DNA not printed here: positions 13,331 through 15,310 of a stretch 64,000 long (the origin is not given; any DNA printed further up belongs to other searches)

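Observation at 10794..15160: Operon of three predicted lipoproteins ending in a Tat-exported metallo-amidohydrolase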

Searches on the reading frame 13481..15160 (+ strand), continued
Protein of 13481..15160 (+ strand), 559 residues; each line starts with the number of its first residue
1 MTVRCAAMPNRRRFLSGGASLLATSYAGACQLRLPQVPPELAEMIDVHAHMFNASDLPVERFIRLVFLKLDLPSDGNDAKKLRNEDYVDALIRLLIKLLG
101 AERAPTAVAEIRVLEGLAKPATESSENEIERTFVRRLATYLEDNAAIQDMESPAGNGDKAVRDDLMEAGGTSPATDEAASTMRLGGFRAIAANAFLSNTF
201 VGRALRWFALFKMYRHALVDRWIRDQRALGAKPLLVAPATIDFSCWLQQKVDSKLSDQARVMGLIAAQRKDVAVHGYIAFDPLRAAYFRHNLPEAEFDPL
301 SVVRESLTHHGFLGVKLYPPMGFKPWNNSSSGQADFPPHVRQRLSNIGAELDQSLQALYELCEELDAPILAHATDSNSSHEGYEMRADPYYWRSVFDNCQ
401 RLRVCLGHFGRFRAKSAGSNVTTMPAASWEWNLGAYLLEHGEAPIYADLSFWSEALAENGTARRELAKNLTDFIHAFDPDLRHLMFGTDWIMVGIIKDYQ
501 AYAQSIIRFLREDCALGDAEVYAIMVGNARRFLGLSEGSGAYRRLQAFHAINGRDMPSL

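Call 63: get_annotated_region(hit=H3, flank=6000)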
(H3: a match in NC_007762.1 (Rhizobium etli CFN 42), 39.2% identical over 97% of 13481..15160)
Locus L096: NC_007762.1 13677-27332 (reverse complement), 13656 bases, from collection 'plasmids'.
description: Rhizobium etli CFN 42 plasmid p42a, complete sequence
organism: Rhizobium etli CFN 42 (NCBI taxid 347834)
taxonomy: Bacteria; Pseudomonadota; Alphaproteobacteria; Hyphomicrobiales; Rhizobiaceae; Rhizobium; Rhizobium etli; Rhizobium etli CFN 42
host: -; source: -; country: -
typing (MOB-suite, as given by PLSDB): conjugative; replicon rep_cluster_446; relaxase MOBQ; mating-pair formation MPF_T
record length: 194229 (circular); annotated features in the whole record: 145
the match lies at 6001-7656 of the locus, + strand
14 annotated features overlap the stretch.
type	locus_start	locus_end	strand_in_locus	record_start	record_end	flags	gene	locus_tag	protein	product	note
CDS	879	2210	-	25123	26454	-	-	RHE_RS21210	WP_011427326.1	iron-containing alcohol dehydrogenase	-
CDS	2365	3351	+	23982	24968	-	-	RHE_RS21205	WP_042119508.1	sugar-binding transcriptional regulator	-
CDS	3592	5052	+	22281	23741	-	-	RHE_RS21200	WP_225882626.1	FGGY-family carbohydrate kinase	GO:0016310 - phosphorylation [Evidence IEA]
CDS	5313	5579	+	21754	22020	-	-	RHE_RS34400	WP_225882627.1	hypothetical protein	-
CDS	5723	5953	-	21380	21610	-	-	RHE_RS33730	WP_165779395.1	hypothetical protein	-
CDS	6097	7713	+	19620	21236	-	-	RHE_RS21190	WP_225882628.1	amidohydrolase family protein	-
CDS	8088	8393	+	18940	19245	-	-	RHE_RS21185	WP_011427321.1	DUF2604 domain-containing protein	-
CDS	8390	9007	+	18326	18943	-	-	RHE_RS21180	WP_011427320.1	putative metal-binding protein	-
CDS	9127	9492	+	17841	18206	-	-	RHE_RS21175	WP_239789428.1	Mov34/MPN/PAD-1 family protein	-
CDS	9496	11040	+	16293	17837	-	-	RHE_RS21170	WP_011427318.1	E2 ligase fold family C protein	-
CDS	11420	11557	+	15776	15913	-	-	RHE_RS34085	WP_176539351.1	hypothetical protein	-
CDS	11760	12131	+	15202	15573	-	-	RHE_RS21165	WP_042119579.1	TIR domain-containing protein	-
CDS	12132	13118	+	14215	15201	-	-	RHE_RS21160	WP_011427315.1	caspase family protein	-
CDS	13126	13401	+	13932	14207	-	-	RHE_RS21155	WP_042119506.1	hypothetical protein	-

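Call 65: get_annotated_region(hit=H12, flank=7000)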
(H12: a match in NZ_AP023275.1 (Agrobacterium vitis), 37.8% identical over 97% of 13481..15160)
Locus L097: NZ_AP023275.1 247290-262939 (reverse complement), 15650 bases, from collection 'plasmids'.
description: Agrobacterium vitis strain VAR06-30 plasmid pRvVAR0630b, complete sequence
organism: Agrobacterium vitis (NCBI taxid 373)
taxonomy: Bacteria; Pseudomonadota; Alphaproteobacteria; Hyphomicrobiales; Rhizobiaceae; Agrobacterium; Agrobacterium vitis
host: -; source: Vitis vinifera,grapevine; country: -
typing (MOB-suite, as given by PLSDB): conjugative; replicon rep_cluster_593; relaxase MOBQ; mating-pair formation MPF_T
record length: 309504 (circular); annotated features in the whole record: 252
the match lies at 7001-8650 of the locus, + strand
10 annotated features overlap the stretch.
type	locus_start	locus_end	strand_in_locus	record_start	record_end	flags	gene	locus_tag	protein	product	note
CDS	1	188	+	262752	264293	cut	ltrA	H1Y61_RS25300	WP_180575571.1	group II intron reverse transcriptase/maturase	GO:0000373 - Group II intron splicing [Evidence IEA]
CDS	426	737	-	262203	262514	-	-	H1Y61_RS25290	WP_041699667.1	DUF736 domain-containing protein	-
CDS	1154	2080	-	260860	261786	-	-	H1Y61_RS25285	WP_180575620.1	AraC family transcriptional regulator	GO:0006355 - regulation of DNA-templated transcription [Evidence IEA]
CDS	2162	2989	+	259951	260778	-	-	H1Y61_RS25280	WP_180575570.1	oxidoreductase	-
CDS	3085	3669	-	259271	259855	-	-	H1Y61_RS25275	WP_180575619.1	hypothetical protein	-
CDS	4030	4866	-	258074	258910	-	-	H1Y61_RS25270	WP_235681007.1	hypothetical protein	-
CDS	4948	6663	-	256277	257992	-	-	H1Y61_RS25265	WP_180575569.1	ParB/RepB/Spo0J family partition protein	GO:0007059 - chromosome segregation [Evidence IEA]; GO:0000910 - cytokinesis [Evidence IEA]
CDS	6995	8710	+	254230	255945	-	-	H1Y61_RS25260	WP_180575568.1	amidohydrolase family protein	-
CDS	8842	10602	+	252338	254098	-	-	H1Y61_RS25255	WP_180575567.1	phospholipase D-like domain-containing protein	-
CDS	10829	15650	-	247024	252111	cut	-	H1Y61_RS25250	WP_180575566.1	helicase-related protein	-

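Call 66: get_annotated_region(hit=H6, flank=7000)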
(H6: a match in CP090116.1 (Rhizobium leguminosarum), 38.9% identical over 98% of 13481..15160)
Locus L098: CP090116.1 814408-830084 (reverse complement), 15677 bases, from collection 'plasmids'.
description: Rhizobium leguminosarum strain Ta9k plasmid pRL1, complete sequence
organism: Rhizobium leguminosarum (NCBI taxid 384)
taxonomy: Bacteria; Pseudomonadota; Alphaproteobacteria; Hyphomicrobiales; Rhizobiaceae; Rhizobium; Rhizobium leguminosarum
host: -; source: Trifolium ambiguum,Cell culture,Plant nodule; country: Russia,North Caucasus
typing (MOB-suite, as given by PLSDB): conjugative; relaxase MOBQ; mating-pair formation MPF_T
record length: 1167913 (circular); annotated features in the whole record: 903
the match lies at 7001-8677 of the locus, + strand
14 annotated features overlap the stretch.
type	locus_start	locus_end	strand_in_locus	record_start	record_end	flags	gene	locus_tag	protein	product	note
CDS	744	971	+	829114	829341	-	-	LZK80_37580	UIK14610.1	CopG family transcriptional regulator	-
CDS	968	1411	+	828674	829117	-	-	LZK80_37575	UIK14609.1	PIN domain-containing protein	-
CDS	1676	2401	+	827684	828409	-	-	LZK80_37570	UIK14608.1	DUF2726 domain-containing protein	-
CDS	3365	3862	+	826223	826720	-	-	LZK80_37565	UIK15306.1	hypothetical protein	-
CDS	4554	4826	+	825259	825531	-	-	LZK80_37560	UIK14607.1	hypothetical protein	-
CDS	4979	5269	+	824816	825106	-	-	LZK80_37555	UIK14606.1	CopG family transcriptional regulator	-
CDS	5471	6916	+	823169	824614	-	-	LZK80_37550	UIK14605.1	endonuclease/exonuclease/phosphatase family protein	-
CDS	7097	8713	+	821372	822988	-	-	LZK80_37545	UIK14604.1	amidohydrolase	-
CDS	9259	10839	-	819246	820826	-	-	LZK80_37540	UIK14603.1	endonuclease NucS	-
CDS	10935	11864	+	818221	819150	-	-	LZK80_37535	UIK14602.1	DUF4238 domain-containing protein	-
CDS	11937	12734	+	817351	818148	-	-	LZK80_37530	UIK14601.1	serine protease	-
CDS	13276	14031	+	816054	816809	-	-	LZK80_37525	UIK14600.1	nucleotidyltransferase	-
CDS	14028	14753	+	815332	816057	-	-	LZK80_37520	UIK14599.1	hypothetical protein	-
CDS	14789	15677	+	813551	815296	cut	-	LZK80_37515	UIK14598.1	hypothetical protein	-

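Call 67: get_annotated_region(hit=H8, flank=7000)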
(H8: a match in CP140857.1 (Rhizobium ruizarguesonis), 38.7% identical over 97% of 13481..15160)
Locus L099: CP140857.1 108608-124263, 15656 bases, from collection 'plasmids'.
description: Rhizobium ruizarguesonis strain TP23 plasmid pRlX1, complete sequence
organism: Rhizobium ruizarguesonis (NCBI taxid 2081791)
taxonomy: Bacteria; Pseudomonadota; Alphaproteobacteria; Hyphomicrobiales; Rhizobiaceae; Rhizobium; Rhizobium ruizarguesonis
host: -; source: Trifolium pratense,whole organism; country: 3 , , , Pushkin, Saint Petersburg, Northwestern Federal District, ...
typing (MOB-suite, as given by PLSDB): conjugative; replicon rep_cluster_841; relaxase MOBQ; mating-pair formation MPF_T
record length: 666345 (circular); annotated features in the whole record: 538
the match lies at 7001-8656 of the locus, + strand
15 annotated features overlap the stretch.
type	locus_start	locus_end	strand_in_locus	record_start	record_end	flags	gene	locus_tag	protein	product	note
CDS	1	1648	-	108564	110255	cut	ltrA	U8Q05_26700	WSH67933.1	group II intron reverse transcriptase/maturase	-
CDS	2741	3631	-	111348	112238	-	-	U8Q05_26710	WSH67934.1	LysR family transcriptional regulator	-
CDS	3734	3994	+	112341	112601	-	-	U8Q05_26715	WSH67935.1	helix-turn-helix transcriptional regulator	-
CDS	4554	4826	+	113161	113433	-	-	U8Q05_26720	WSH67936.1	hypothetical protein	-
CDS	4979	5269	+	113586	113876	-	-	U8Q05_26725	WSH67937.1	CopG family transcriptional regulator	-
CDS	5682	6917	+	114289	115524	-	-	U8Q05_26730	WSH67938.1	endonuclease/exonuclease/phosphatase family protein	-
CDS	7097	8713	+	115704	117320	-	-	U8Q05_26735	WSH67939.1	amidohydrolase family protein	-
CDS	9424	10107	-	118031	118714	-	-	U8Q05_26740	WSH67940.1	hypothetical protein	-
CDS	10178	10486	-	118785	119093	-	tnpB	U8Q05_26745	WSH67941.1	IS66 family insertion sequence element accessory protein TnpB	-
CDS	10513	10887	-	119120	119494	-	-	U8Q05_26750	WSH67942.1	transposase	-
CDS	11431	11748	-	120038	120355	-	-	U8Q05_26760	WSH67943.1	hypothetical protein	-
CDS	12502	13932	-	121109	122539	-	-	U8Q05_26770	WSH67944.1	multicopper oxidase domain-containing protein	-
CDS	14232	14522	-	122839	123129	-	-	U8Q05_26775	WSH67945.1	plastocyanin/azurin family copper-binding protein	-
CDS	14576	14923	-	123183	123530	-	-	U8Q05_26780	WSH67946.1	hypothetical protein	-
CDS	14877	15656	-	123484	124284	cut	-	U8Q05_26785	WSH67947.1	hypothetical protein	-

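Call 70: predict_structure(alignment_id=A6)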
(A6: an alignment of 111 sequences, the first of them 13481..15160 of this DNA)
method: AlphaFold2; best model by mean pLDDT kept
length: 559 residues; sequences in the alignment: 111
mean_pLDDT: 90.8   pTM: 0.90
mean pLDDT of the five models: 90.8, 90.7, 88.7, 88.5, 88.2
residues with pLDDT >= 90: 431; 70-90: 78; 50-70: 41; < 50: 9
segments of 3 or more residues with pLDDT < 50: 1-9
pLDDT, mean of each block of 10 residues (from residue 1): 42 53 54 74 96 95 86 78 91 94 93 98 92 96 82 78 95 71 81 95 96 97 95 97 95 98 97 97 98 97 99 97 95 93 96 98 99 90 94 97 97 95 97 97 96 83 94 98 97 90 93 97 98 97 98 92
secondary structure, 60 per line:
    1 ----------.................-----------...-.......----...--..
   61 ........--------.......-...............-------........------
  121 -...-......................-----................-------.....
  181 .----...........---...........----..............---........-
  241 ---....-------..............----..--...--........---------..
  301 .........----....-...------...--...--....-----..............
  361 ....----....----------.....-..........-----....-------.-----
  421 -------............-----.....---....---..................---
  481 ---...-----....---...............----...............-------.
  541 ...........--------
elements in order: H11-27 E43-49 H59-68 H77-83 H85-99 H107-114 H126-147 H153-168 H176-181 H186-196 H200-210 H215-228 E232-239 H244-247 H255-268 E277-279 H282-289 H299-309 E314-317 H338-341 H347-364 E369-372 H383-387 H389-398 E404-407 H429-439 E445-449 H453-456 H460-477 E484-486 H492-495 H499-513 H518-532 H540-551
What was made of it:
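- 13655..14170 (+): p3 helical insertion of about 170 residues between barrel strands 1 and 2. Call 70: helices 59-228 lie between E43-49 and E232-239.
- On Pfam PF04909 Amidohydro_2 (p3): Model pLDDT 90.8 (call 70).
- Closest known: Amidohydro_2. Different: p3 has a helical insertion of about 170 residues after strand 1 (call 70).
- Checked: The match covers only residues 304-535, because a helical insertion of about 170 residues follows strand 1 (model, call 70).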

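Call 72: fold_search(model_id=the predicted structure, library=pdb)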
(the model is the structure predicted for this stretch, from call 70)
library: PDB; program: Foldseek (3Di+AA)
matches with E <= 10: 1305; with E <= 0.001: 4
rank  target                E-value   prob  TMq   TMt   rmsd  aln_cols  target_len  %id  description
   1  2qpx                  3.8e-05  1.00  0.37  0.50  10.2       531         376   11  Crystal structure of putative metal-dependent hydrolase (YP_805737.1) from Lactobacillus casei ATCC 334 at 1.40 A resolu (released 2007-08-07)
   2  4do7_A                3.1e-04  1.00  0.34  0.61   6.9       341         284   14  Crystal structure of an amidohydrolase (cog3618) from burkholderia multivorans (target efi-500235) with bound zn, spac (released 2012-02-29)
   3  8h41_B                5.0e-04  1.00  0.34  0.50   7.5       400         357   13  Crystal structure of a decarboxylase from Trichosporon moniliiforme in complex with o-nitrophenol (released 2023-08-16)
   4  6dwv_A                7.0e-04  1.00  0.33  0.51   7.0       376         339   17  Crystal structure of the LigJ Hydratase in the Apo state (released 2018-10-03)
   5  4lak_B                1.1e-03  1.00  0.32  0.48   7.5       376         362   14  Crystal structure of Cordyceps militaris IDCase D323N mutant in apo form (released 2013-10-02)
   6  4lam_A                1.3e-03  1.00  0.33  0.49   6.7       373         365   13  Crystal structure of Cordyceps militaris IDCase D323N mutant in complex with 5-carboxyl-uracil (released 2013-10-02)
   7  4hk5_A                2.4e-03  1.00  0.34  0.50   6.5       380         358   15  Crystal structure of Cordyceps militaris IDCase in apo form (released 2013-09-11)
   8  6dxs_A                2.5e-03  1.00  0.32  0.49   7.3       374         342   17  Crystal structure of the LigJ hydratase E284Q mutant substrate complex with (3Z)-2-keto-4-carboxy-3-hexenedioate (released 2018-09-26)
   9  8xix                  3.2e-03  1.00  0.27  0.45  11.1       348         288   10  KeDt3e within Co (released 2024-12-25)
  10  4eri_B                5.3e-03  1.00  0.32  0.50   6.1       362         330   15  Evidence for a Dual Role of an Active Site Histidine in alpha-Amino-beta-Carboxymuconate-epsilon-Semialdehyde Decarbox (released 2012-08-22)
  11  4ifk_B                6.0e-03  1.00  0.32  0.50   6.3       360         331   16  Arginines 51 and 239* from a Neighboring Subunit are Essential for Catalysis in a Zinc-dependent Decarboxylase (released 2013-09-18)
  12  8un2_A                9.1e-03  0.97  0.21  0.25  10.2       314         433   12  Microbacterium testaceum C-glucosyl deglycosidase (CGD), wild type (cryo-EM) (released 2025-04-23)
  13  6s6y_E                1.9e-02  1.00  0.30  0.31   9.2       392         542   13  X-ray crystal structure of the formyltransferase/hydrolase complex (FhcABCD) from Methylorubrum extorquens in complex  (released 2019-12-04)
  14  8xiv                  1.9e-02  0.99  0.26  0.43  11.8       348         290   10  Production of D-psicose (released 2024-12-25)
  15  6s6y_A                2.1e-02  1.00  0.31  0.32   9.1       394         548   13  X-ray crystal structure of the formyltransferase/hydrolase complex (FhcABCD) from Methylorubrum extorquens in complex  (released 2019-12-04)
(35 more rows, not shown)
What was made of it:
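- Closest known: Amidohydro_2. Same: It folds as the same barrel (Foldseek E 4e-5 to 1e-3, probability 1.0; call 72).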

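Call 89: search_protein_families(library=phrogs, proteins=[window:13481-15160:+], max_evalue=0.01)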
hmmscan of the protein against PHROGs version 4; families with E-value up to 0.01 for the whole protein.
window:13481-15160:+ (559 aa): 0 families
